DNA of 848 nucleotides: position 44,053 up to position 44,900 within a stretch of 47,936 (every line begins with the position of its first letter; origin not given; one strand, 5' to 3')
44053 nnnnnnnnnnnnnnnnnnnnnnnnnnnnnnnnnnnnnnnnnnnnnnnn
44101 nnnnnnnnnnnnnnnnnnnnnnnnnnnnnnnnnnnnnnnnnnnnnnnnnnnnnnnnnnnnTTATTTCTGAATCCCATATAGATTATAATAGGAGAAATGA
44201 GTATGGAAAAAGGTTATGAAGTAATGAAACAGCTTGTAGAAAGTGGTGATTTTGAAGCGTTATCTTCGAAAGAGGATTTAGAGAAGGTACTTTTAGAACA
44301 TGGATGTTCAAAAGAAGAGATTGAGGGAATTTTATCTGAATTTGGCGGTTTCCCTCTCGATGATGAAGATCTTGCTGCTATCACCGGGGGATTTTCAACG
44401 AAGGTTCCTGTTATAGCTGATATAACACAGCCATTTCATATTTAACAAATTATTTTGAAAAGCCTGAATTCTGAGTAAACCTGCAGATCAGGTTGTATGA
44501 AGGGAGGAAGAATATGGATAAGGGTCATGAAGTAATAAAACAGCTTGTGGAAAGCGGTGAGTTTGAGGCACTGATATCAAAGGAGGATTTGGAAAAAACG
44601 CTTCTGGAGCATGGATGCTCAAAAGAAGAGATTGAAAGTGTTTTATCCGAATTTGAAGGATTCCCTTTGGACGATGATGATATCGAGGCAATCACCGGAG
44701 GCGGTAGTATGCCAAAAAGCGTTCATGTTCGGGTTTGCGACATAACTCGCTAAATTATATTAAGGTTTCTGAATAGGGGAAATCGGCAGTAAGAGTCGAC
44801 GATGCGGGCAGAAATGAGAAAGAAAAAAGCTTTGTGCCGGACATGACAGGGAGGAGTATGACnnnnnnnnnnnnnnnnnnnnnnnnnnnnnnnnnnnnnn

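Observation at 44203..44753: Twin precursor-like peptides: long conserved Nif11-like leader, double-glycine motif, short unrelated cores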

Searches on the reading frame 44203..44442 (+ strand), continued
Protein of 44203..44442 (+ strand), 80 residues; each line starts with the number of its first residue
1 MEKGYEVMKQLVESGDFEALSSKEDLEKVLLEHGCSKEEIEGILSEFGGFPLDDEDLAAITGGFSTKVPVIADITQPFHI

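Call 68: search_protein_families(library=pfam, proteins=[L024:2-1168:+, L025:8421-9530:+, L025:9517-10761:+, L025:12034-12996:+, L016:5051-6328:+, L013:5288-6694:+, L013:6645-9446:+], max_evalue=0.001)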
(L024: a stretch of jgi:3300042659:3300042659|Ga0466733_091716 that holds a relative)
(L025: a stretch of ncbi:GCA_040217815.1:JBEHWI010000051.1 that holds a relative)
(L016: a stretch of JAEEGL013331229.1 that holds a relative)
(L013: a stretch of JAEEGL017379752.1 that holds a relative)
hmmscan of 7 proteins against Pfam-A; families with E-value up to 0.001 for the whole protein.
L024:2-1168:+ (388 aa): 3 families
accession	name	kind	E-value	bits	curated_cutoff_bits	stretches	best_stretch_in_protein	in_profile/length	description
PF07228.17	SpoIIE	-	4.1e-49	167.6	25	1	62-252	1-191/192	Stage II sporulation protein E (SpoIIE)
PF13581.12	HATPase_c_2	-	1.2e-20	74.2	27.4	1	264-385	2-127/127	Histidine kinase-like ATPase domain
PF02518.31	HATPase_c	-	9.4e-06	26.5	26.4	1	291-371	5-92/111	Histidine kinase-, DNA gyrase B-, and HSP90-like ATPase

L025:8421-9530:+ (369 aa): 4 families
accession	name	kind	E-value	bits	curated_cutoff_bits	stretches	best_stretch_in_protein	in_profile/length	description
PF00535.33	Glycos_transf_2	-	1.4e-15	58.1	23.3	1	1-87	4-98/168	Glycosyl transferase family 2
PF00515.34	TPR_1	-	4e-05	23.7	27.8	0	265-294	3-32/34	Tetratricopeptide repeat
PF10111.15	Glyco_tranf_2_2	-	7.6e-05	22.8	27.3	1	22-105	30-123/276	Glycosyltransferase like family 2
PF13181.12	TPR_8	-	0.00024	21.5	25.7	0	266-295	4-33/34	Tetratricopeptide repeat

L025:9517-10761:+ (414 aa): 2 families
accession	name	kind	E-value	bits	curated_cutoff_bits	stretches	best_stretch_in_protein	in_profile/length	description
PF04055.27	Radical_SAM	-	1.8e-09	38.4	29.5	1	156-253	2-99/166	Radical SAM superfamily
PF13353.11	Fer4_12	-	7.8e-05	23.4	22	1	156-226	10-79/137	4Fe-4S single cluster domain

L025:12034-12996:+ (320 aa): 2 families
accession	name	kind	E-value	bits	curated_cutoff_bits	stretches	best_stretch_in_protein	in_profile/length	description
PF07021.18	MetW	-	0.00043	20.4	21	1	129-185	11-68/193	Methionine biosynthesis protein MetW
PF13649.12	Methyltransf_25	-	0.00094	20.3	27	0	135-201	1-74/97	Methyltransferase domain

L016:5051-6328:+ (425 aa): 1 family
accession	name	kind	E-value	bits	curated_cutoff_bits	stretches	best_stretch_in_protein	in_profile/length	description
PF04055.27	Radical_SAM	-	4.4e-10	40.4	29.5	1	175-278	1-102/166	Radical SAM superfamily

L013:5288-6694:+ (468 aa): 3 families
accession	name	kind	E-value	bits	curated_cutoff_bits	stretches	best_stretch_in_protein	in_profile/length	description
PF01554.23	MatE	-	8.8e-55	185.2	24.9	2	23-183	3-161/161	MatE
PF03023.19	MurJ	-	2.3e-09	36.8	27.4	1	14-239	198-417/451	Lipid II flippase MurJ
PF13440.11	Polysacc_synt_3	-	0.00016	21.4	23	0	10-56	172-218/293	Polysaccharide biosynthesis protein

L013:6645-9446:+ (933 aa): 4 families
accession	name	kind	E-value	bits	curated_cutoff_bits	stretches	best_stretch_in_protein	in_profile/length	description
PF09479.16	Flg_new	-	5e-21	75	27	2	550-619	1-64/65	Listeria-Bacteroides repeat domain (List_Bact_rpt)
PF13306.12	LRR_5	-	3.9e-11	43.4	27.7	1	836-903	21-86/127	BspA type Leucine rich repeat region (6 copies)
PF01841.26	Transglut_core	-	4.9e-06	27.2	23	1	231-320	15-107/108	Transglutaminase-like superfamily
PF13855.12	LRR_8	-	0.0001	22.4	27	1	837-884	13-61/61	Leucine rich repeat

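Call 72: search_protein_families(library=ncbifam, proteins=[P0036, P0031, P0037, P0044, P0061, P0051, P0032, P0038, P0034, P0019], max_evalue=1)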
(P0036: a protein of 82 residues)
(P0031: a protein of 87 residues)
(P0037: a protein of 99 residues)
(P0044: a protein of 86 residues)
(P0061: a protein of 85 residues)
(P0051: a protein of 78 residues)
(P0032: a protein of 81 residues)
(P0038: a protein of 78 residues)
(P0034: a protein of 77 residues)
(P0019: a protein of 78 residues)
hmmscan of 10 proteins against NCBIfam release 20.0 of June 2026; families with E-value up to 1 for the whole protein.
P0036 (82 aa): 2 families
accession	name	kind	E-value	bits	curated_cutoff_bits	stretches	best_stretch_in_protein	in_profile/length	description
TIGR03798.1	leader_Nif11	subfamily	0.033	14.5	32.3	1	17-62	25-68/68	Nif11-like leader peptide family RiPP precursor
TIGR01847.1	bacteriocin_sig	domain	0.1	13.3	15.7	0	51-62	4-15/15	bacteriocin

P0031 (87 aa): 1 family
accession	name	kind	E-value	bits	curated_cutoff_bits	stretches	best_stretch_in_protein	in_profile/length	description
NF010562.0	PRK13957.1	equivalog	0.009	15.2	414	1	6-58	149-201/252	indole-3-glycerol-phosphate synthase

P0037 (99 aa): 0 families

P0044 (86 aa): 1 family
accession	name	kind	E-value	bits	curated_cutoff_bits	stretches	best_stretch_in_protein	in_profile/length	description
NF041471.1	phage_reg_YmfL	equivalog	0.082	12.6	90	1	24-53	17-47/143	YmfL family putative regulatory protein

P0061 (85 aa): 0 families

P0051 (78 aa): 1 family
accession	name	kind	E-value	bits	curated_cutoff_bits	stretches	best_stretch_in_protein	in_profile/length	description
NF053549.1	FtsL_Actino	equivalog_domain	0.15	11.9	55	1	14-39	53-78/83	cell division protein FtsL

P0032 (81 aa): 0 families

P0038 (78 aa): 1 family
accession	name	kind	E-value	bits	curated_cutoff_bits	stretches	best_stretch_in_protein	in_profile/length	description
TIGR03798.1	leader_Nif11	subfamily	0.019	15.2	32.3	1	16-60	25-68/68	Nif11-like leader peptide family RiPP precursor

P0034 (77 aa): 3 families
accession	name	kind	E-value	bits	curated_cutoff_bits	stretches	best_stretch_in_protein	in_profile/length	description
TIGR03798.1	leader_Nif11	subfamily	0.013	15.7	32.3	1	15-60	24-68/68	Nif11-like leader peptide family RiPP precursor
TIGR00084.2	ruvA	equivalog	0.13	11.9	85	1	15-46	155-186/202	Holliday junction branch migration protein RuvA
TIGR03949.1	bact_IIb_cerein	subfamily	0.17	11.7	21.5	1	49-63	4-18/45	class IIb bacteriocin, lactobin A/cerein 7B family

P0019 (78 aa): 3 families
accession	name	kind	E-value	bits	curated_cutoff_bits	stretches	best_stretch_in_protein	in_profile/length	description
NF038034.1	lactGbeta_entB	subfamily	0.026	14.7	37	1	49-70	1-22/38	lactococcin G-beta/enterocin 1071B family bacteriocin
TIGR03798.1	leader_Nif11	subfamily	0.041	14.2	32.3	1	13-60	22-68/68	Nif11-like leader peptide family RiPP precursor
TIGR00084.2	ruvA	equivalog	0.076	12.6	85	1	13-47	153-187/202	Holliday junction branch migration protein RuvA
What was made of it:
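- On Nif11-like leader peptide family (TIGR03798 / PF07862): The relatives scanned individually (call 72) score 14-16 bits against a cut-off of 32.3.
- Closest known: Nif11-type leader RiPP precursors. Different: The relatives tested score 14-16 bits against a 32.3-bit cut-off (call 72).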

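Call 73: find_homologous_proteins(query=A2, max_evalue=0.001)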
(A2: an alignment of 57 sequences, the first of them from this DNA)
Query A2 (57 sequences) (80 aa, profile of the alignment): 42 proteins with E <= 0.001 among 2264 candidates.
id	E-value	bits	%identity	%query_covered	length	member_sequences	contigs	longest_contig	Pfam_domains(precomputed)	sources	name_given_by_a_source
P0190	4.5e-27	112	52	73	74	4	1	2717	-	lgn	-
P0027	3.3e-26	109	40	85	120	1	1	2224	-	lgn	-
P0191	3.4e-26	109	48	73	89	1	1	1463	-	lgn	-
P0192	6.2e-26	108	43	81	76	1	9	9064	-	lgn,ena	-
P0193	7.2e-26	108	47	75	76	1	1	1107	-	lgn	-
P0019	9.9e-26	108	45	86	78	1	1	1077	-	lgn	-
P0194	1.1e-25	108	40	94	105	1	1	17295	-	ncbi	-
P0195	1.8e-25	107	45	81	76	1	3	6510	-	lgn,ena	-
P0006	2.9e-25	106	65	94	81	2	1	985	-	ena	-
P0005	3.3e-25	106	67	91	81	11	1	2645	-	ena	-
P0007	6.1e-25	105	67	91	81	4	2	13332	-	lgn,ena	-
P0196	7.1e-25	105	50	75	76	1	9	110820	-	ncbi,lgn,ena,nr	ncbi:MAG: hypothetical protein IJJ13_04195 [Lachnospiraceae bacterium]|nr:hypothetical protein [Lach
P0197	8.1e-25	105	43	91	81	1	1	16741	-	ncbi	-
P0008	1.3e-24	104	63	91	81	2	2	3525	-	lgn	-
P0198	2.4e-24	103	46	74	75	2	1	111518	-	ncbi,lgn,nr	ncbi:MAG: hypothetical protein K6E51_00425 [Treponema sp.]|nr:hypothetical protein [Treponema sp.]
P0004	3.3e-22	96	81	79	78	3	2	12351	-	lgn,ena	-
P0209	2.2e-19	87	34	74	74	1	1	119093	-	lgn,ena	-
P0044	6.3e-18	83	32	91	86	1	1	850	-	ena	-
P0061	4.1e-14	70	27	91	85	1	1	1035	-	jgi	jgi:hypothetical protein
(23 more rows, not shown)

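Call 77: find_encoding_contigs(protein=P0196, flank=10000, max_places=1)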
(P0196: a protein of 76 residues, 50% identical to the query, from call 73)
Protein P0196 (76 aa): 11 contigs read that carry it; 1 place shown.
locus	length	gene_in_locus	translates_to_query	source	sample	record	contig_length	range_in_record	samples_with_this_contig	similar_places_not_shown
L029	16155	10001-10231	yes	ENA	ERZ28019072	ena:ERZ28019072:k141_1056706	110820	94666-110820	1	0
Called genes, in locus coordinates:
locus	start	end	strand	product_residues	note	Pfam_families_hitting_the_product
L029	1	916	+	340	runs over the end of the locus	PF02826:2-Hacid_dh_C (weak), PF03446:NAD_binding_2, PF03807:F420_oxidored (weak), PF07991:KARI_N, PF01450:KARI_C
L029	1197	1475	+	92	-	PF00216:Bac_DNA_binding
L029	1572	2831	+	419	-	PF00330:Aconitase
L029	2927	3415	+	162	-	PF00694:Aconitase_C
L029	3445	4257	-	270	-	-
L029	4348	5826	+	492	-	PF14821:Thr_synth_N, PF00291:PALP, PF24857:THR4_C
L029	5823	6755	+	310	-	PF01073:3Beta_HSD, PF01370:Epimerase, PF02719:Polysacc_synt_2 (faint), PF04321:RmlD_sub_bind, PF07993:NAD_binding_4 (faint), PF16363:GDP_Man_Dehyd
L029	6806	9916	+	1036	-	PF00535:Glycos_transf_2, PF07719:TPR_2 (faint), PF13428:TPR_14 (faint), PF00535:Glycos_transf_2, PF10111:Glyco_tranf_2_2 (weak), PF00535:Glycos_transf_2, PF10111:Glyco_tranf_2_2, PF13641:Glyco_tranf_2_3, +1 more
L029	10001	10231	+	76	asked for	-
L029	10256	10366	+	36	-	-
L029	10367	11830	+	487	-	PF01501:Glyco_transf_8, PF18404:Glyco_transf_24 (weak), PF12895:ANAPC3 (faint), PF13176:TPR_7 (faint)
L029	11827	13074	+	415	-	PF04055:Radical_SAM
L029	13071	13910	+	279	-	PF01501:Glyco_transf_8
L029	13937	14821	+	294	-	PF00535:Glycos_transf_2, PF10111:Glyco_tranf_2_2 (weak)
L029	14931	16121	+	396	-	PF01637:ATPase_2 (faint), PF13173:AAA_14, PF13635:DUF4143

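Call 78: find_encoding_contigs(protein=P0198, flank=10000, max_places=1)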
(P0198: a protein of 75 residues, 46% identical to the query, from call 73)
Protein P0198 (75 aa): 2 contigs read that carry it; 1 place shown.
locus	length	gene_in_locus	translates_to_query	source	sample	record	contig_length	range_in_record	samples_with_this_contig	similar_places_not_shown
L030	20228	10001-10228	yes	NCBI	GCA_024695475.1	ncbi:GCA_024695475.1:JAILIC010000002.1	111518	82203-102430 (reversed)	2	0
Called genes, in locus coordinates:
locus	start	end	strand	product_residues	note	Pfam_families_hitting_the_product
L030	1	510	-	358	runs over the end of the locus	PF01458:SUFBD_core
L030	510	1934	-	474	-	PF19295:SufBD_N (weak), PF01458:SUFBD_core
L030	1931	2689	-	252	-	PF02463:SMC_N, PF00005:ABC_tran, PF13304:AAA_21 (faint)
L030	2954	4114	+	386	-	-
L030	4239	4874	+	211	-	-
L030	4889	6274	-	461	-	PF03023:MurJ, PF01554:MatE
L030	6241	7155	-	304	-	PF01503:PRA-PH (faint), PF03819:MazG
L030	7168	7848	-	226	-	PF01195:Pept_tRNA_hydro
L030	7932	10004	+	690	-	PF00535:Glycos_transf_2, PF10111:Glyco_tranf_2_2, PF00535:Glycos_transf_2, PF10111:Glyco_tranf_2_2 (weak)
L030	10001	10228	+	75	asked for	-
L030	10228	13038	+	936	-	PF01501:Glyco_transf_8, PF18404:Glyco_transf_24 (weak), PF13428:TPR_14 (faint), PF12895:ANAPC3 (faint), PF13181:TPR_8 (faint), PF07719:TPR_2 (faint), PF01501:Glyco_transf_8, PF18404:Glyco_transf_24, +1 more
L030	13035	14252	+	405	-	PF04055:Radical_SAM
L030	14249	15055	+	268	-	PF00535:Glycos_transf_2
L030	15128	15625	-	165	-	PF04542:Sigma70_r2, PF08281:Sigma70_r4_2 (weak), PF04545:Sigma70_r4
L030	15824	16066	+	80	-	PF07862:Nif11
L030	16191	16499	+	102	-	PF07862:Nif11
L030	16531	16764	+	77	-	-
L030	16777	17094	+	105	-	PF07862:Nif11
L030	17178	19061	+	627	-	PF02518:HATPase_c (weak), PF00204:DNA_gyraseB, PF01751:Toprim, PF00986:DNA_gyraseB_C (faint)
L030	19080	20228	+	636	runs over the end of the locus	PF00521:DNA_topoisoIV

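Call 79: find_encoding_contigs(protein=P0209, flank=10000, max_places=1)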
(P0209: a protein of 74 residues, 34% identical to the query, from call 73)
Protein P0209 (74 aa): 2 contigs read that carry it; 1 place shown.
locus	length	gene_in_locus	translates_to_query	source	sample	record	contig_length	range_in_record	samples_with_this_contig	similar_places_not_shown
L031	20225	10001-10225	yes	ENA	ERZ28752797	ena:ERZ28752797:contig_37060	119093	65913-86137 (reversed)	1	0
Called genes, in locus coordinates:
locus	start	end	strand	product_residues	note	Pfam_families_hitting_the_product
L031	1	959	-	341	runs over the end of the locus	PF00356:LacI, PF00532:Peripla_BP_1 (faint), PF13377:Peripla_BP_3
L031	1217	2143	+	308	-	PF00528:BPD_transp_1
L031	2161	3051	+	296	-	PF00528:BPD_transp_1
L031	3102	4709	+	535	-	PF13416:SBP_bac_8 (weak)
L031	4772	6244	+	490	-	PF00251:Glyco_hydro_32N, PF08244:Glyco_hydro_32C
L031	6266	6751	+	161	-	PF00294:PfkB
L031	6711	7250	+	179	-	PF00294:PfkB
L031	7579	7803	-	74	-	PF22522:DUF6998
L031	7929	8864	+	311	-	PF00535:Glycos_transf_2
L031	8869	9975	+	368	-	PF00535:Glycos_transf_2, PF00515:TPR_1 (faint), PF07719:TPR_2 (faint), PF13176:TPR_7 (faint), PF13181:TPR_8 (faint), PF13424:TPR_12 (faint), PF13428:TPR_14 (faint), PF14559:TPR_19 (faint)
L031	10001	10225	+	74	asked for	-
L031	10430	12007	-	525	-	-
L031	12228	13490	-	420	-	PF03313:SDH_alpha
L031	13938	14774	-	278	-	-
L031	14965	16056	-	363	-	-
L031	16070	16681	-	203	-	-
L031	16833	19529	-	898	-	-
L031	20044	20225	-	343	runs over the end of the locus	-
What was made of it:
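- The minimal module is GT2 + GT2-TPR + peptide (L031, call 79).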

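Call 91: predict_structure(alignment_id=A7)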
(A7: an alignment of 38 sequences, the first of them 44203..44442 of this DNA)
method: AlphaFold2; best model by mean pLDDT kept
length: 80 residues; sequences in the alignment: 38
mean_pLDDT: 75.1   pTM: 0.55
mean pLDDT of the five models: 75.1, 74.5, 74.1, 73.8, 71.1
residues with pLDDT >= 90: 0; 70-90: 59; 50-70: 8; < 50: 13
segments of 3 or more residues with pLDDT < 50: 64-75
pLDDT, mean of each block of 10 residues (from residue 1): 80 83 87 87 80 81 52 50
secondary structure, 60 per line:
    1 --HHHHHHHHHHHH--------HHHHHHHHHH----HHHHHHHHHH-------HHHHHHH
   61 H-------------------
elements in order: H3-14 H23-32 H37-46 H54-61
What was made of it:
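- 44203..44445 (+): pepA precursor (80 aa). Leader is 44203-44391 (63 aa, ends ...LAAITGG). Core is 44392-44442 (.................). The conserved Asp (residue 73, core position 10) is at 44419-44421. AF2 predicts four helices in residues 3-61 (pLDDT 80-87) and a disordered tail (call 91).
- The leader is a folded four-helix unit (call 91).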

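Call 93: fold_search(model_id=the predicted structure, library=pdb)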
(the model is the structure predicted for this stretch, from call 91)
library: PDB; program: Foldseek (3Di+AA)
matches with E <= 10: 15; with E <= 0.001: 0
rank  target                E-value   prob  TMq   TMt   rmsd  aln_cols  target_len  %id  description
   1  1jr5_MODEL_1_A        2.2e+00  0.16  0.36  0.33   6.4        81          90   16  Solution Structure of the Anti-Sigma Factor AsiA Homodimer (released 2002-02-20)
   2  8g2z_1L               4.1e+00  0.15  0.45  0.06  10.0        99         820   17  48-nm doublet microtubule from Tetrahymena thermophila strain CU428 (released 2023-06-14)
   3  9qx0_F                5.2e+00  0.20  0.43  0.30   3.8        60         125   15  Cryo-EM structure of the human UBR4/KCMF1/CALM1 complex (C-term focused refinement) (released 2025-09-03)
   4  2af7_H                5.2e+00  0.05  0.25  0.21   8.3        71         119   22  Crystal structure of the gamma-carboxymuconolactone decarboxylase from Methanobacterium thermoautotrophicum. Northeast (released 2005-08-09)
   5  7c0j_A                5.8e+00  0.10  0.26  0.32   3.1        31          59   26  Crystal structure of chimeric mutant of GH5 in complex with Z-DNA (released 2020-12-16)
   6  5cuy_D                6.1e+00  0.10  0.40  0.11  12.6        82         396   16  Crystal structure of Trypanosoma brucei Vacuolar Soluble Pyrophosphatases in apo form (released 2016-03-02)
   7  2af7_B                6.5e+00  0.08  0.30  0.23   7.6        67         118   21  Crystal structure of the gamma-carboxymuconolactone decarboxylase from Methanobacterium thermoautotrophicum. Northeast (released 2005-08-09)
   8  6x33_C                6.9e+00  0.12  0.37  0.24   4.1        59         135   15  Wt pig RyR1 in complex with apoCaM, EGTA condition (class 3, open) (released 2021-01-13)
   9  4zcu_C                6.9e+00  0.09  0.37  0.24   5.9        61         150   18  Structure of calcium-bound regulatory domain of the human ATP-Mg/Pi carrier in the P2 form (released 2015-07-22)
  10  1xcb_G                6.9e+00  0.08  0.36  0.20   4.4        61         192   20  X-ray Structure of a Rex-Family Repressor/NADH Complex from Thermus Aquaticus (released 2004-09-28)
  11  2af7_F                6.9e+00  0.07  0.29  0.22   7.6        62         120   21  Crystal structure of the gamma-carboxymuconolactone decarboxylase from Methanobacterium thermoautotrophicum. Northeast (released 2005-08-09)
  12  6x32_C                7.3e+00  0.09  0.37  0.24   6.9        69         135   13  Wt pig RyR1 in complex with apoCaM, EGTA condition (class 1 and 2, closed) (released 2021-01-13)
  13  1iqp_C                7.3e+00  0.05  0.25  0.10   7.9        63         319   22  Crystal Structure of the Clamp Loader Small Subunit from Pyrococcus furiosus (released 2001-09-19)
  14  2y4q_MODEL_1_A        8.6e+00  0.23  0.56  0.56   2.7        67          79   15  Solution structure of the EF-hand domain of Human Polycystin 2 (released 2011-12-21)
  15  1lkv                  8.6e+00  0.04  0.28  0.14   7.4        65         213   11  Crystal Structure of the Middle and C-terminal Domains of the Flagellar Rotor Protein FliG (released 2002-07-10)
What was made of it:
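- Tried and rejected: None has E < 1 (call 93).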

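Call 94: find_related_loci(query=A3, collection=viral_contigs, flank=10000)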
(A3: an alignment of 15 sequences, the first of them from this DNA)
Query A3 (80 aa) in viral_contigs; peptide patterns used: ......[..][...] (x = any residue, [..] = any of these).
14 stretches matched a pattern, but none encodes a relative of the query by tblastn (E <= 1e-3).
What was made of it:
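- Tried and rejected: No relatives occur in viral contigs (call 94).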

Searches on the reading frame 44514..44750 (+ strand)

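Call 4: search_protein_families(library=pfam, proteins=[window:44514-44750:+], max_evalue=10)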
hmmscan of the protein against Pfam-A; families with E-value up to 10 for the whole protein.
seq(79 aa): 3 families
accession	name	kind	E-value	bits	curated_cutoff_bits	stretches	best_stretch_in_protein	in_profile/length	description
PF13758.11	Prefoldin_3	-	0.02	15.4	23.4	1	23-66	18-61/99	Prefoldin subunit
PF04361.18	DUF494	-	0.084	13.1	22.6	1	11-51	8-49/153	Protein of unknown function (DUF494)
PF03979.19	Sigma70_r1_1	-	0.12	12.7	22.5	1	5-48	4-47/81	Sigma-70 factor, region 1.1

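Call 5: search_protein_families(library=ncbifam, proteins=[window:44514-44750:+], max_evalue=10)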
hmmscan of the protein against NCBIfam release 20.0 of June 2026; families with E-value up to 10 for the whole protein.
seq(79 aa): 1 family
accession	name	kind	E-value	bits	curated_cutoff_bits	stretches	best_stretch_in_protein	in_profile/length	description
TIGR04383.1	acidic_w_LPXTA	equivalog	0.11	11.7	50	1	21-48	73-100/320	processed acidic surface protein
